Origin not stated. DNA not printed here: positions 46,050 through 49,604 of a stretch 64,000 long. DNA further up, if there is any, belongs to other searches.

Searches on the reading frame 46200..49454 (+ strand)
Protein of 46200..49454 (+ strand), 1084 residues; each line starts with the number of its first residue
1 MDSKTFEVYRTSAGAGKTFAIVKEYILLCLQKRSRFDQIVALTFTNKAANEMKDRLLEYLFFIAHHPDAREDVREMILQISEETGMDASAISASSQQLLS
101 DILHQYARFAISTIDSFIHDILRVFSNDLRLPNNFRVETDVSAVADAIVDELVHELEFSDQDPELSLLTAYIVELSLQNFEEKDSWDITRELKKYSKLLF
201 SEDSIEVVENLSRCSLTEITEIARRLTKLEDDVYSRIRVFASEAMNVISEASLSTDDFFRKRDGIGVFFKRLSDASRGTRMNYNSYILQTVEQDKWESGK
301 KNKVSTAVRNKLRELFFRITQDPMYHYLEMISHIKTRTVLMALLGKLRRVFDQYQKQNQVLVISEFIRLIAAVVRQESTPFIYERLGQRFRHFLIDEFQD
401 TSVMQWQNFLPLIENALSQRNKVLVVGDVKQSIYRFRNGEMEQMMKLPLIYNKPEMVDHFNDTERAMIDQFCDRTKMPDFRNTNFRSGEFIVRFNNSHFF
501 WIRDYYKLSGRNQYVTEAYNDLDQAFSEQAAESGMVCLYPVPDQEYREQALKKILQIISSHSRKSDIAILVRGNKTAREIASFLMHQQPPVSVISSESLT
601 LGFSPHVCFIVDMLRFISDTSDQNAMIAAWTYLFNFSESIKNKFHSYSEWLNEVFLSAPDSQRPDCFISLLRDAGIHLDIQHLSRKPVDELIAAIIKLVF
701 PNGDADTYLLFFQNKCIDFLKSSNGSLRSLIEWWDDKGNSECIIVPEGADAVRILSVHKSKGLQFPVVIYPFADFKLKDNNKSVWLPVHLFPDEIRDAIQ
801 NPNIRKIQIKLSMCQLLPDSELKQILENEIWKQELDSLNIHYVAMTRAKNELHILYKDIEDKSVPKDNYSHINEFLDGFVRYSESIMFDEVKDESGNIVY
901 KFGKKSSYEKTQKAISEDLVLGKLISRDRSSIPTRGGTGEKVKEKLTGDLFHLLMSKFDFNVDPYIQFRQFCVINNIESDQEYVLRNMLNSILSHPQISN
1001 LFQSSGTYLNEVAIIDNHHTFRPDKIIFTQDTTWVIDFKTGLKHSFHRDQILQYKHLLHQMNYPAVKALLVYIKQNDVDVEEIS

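Call 88: search_protein_families(library=pfam, proteins=[window:46200-49454:+], max_evalue=0.00001)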
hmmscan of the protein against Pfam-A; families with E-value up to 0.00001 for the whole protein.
window:46200-49454:+ (1084 aa): 4 families
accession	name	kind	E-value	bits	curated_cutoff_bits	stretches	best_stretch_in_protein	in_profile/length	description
PF00580.27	UvrD-helicase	-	2e-37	129.8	23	1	12-447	21-266/271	UvrD/REP helicase N-terminal domain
PF13361.12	UvrD_C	-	1.4e-12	48.1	25.6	0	750-856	285-347/350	UvrD-like helicase C-terminal domain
PF13245.12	AAA_19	-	1.6e-12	48.2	25.1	0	12-57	19-62/134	AAA domain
PF13538.12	UvrD_C_2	-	9.7e-08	32.2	27.4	0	752-774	2-24/52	UvrD-like helicase C-terminal domain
